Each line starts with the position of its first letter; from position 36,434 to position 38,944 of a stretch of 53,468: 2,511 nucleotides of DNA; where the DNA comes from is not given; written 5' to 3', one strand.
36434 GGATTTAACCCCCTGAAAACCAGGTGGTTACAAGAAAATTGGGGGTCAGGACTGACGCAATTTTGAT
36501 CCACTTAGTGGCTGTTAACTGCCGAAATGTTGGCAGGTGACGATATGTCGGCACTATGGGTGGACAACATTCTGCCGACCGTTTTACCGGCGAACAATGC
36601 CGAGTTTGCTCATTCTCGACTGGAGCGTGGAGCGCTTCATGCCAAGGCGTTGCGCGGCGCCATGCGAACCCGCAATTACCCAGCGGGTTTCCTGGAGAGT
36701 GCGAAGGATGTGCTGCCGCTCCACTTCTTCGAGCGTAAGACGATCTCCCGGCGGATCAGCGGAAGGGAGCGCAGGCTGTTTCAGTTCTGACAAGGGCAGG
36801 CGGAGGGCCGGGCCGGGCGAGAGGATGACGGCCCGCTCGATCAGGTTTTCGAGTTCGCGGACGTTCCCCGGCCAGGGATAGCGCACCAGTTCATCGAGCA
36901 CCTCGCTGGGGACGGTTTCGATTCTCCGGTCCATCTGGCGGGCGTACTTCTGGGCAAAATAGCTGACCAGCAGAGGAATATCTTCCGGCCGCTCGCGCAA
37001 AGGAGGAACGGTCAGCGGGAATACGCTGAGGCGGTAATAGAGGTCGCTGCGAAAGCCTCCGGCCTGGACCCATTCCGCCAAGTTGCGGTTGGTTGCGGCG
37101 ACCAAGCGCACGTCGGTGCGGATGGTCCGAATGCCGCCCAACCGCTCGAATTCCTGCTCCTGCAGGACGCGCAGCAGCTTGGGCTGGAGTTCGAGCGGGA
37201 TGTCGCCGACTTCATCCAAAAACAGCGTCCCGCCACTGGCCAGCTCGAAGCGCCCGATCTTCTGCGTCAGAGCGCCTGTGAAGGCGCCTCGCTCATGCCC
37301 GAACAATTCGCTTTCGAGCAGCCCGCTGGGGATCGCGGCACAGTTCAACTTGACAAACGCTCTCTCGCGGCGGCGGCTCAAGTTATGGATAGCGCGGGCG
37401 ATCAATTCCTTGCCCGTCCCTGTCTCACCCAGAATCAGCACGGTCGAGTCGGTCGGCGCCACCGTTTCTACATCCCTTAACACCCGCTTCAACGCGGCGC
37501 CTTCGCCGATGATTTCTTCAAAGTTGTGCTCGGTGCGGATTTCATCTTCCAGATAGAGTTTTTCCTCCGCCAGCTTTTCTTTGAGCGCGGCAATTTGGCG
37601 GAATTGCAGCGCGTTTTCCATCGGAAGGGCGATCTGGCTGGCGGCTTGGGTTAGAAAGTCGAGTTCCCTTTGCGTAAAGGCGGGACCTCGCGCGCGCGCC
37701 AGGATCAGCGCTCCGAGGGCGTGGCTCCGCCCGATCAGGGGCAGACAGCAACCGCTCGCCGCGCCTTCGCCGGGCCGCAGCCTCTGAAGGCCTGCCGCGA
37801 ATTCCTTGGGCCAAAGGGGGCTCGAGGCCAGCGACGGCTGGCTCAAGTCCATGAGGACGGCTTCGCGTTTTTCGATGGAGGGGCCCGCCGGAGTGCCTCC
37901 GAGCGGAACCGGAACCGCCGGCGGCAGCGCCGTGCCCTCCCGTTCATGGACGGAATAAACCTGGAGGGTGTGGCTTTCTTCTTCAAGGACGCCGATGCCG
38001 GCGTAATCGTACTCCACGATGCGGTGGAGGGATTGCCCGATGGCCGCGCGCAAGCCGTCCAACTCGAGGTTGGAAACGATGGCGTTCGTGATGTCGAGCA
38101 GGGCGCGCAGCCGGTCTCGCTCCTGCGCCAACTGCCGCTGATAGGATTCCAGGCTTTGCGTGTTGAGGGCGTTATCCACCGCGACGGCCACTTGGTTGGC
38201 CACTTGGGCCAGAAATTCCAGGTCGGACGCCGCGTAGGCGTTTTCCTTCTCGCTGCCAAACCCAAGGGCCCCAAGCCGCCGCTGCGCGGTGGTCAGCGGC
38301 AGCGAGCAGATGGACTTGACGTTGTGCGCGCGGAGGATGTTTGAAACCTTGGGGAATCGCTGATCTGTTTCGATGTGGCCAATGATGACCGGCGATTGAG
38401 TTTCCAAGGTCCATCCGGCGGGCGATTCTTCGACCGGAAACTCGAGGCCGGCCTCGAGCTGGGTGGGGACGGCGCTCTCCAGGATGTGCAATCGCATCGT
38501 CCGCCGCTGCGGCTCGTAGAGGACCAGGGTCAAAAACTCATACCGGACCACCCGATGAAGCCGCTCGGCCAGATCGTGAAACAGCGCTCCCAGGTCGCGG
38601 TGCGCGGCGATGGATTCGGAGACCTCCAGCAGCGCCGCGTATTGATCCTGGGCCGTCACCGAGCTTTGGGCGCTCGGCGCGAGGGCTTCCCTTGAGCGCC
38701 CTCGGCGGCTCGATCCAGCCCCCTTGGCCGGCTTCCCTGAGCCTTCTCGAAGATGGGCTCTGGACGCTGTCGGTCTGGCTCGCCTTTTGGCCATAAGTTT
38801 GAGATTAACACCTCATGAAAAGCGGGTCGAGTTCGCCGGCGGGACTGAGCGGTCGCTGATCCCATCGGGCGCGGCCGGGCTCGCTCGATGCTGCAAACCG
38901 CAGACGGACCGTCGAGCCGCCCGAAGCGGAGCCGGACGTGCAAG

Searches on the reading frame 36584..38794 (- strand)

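Call 17: search_protein_families(library=pfam, proteins=[window:36584-38794:-], max_evalue=0.001)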
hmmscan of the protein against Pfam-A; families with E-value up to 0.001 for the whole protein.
window:36584-38794:- (736 aa): 8 families
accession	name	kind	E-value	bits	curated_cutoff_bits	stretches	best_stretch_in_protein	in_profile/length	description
PF00158.32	Sigma54_activat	-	6.2e-71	237.9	20.2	1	428-594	1-167/168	Sigma-54 interaction domain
PF13185.12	GAF_2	-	3.4e-27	95.7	28.6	2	66-207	2-136/136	GAF domain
PF01590.32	GAF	-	2.8e-23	83.4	22.4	2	67-206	1-133/133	GAF domain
PF25601.1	AAA_lid_14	-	3e-23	81.9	27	1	600-665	1-66/87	AAA+ ATPase lid domain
PF14532.12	Sigma54_activ_2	-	3.3e-20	73.2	25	1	429-599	1-138/138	Sigma-54 interaction domain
PF13492.12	GAF_3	-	8.9e-19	68.6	27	2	68-208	2-129/129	GAF domain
PF02954.25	HTH_8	-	2.4e-08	34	22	1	687-730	1-41/42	Bacterial regulatory protein, Fis family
PF07728.20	AAA_5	-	9.9e-08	32.5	22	1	452-571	2-124/139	AAA domain (dynein-related subfamily)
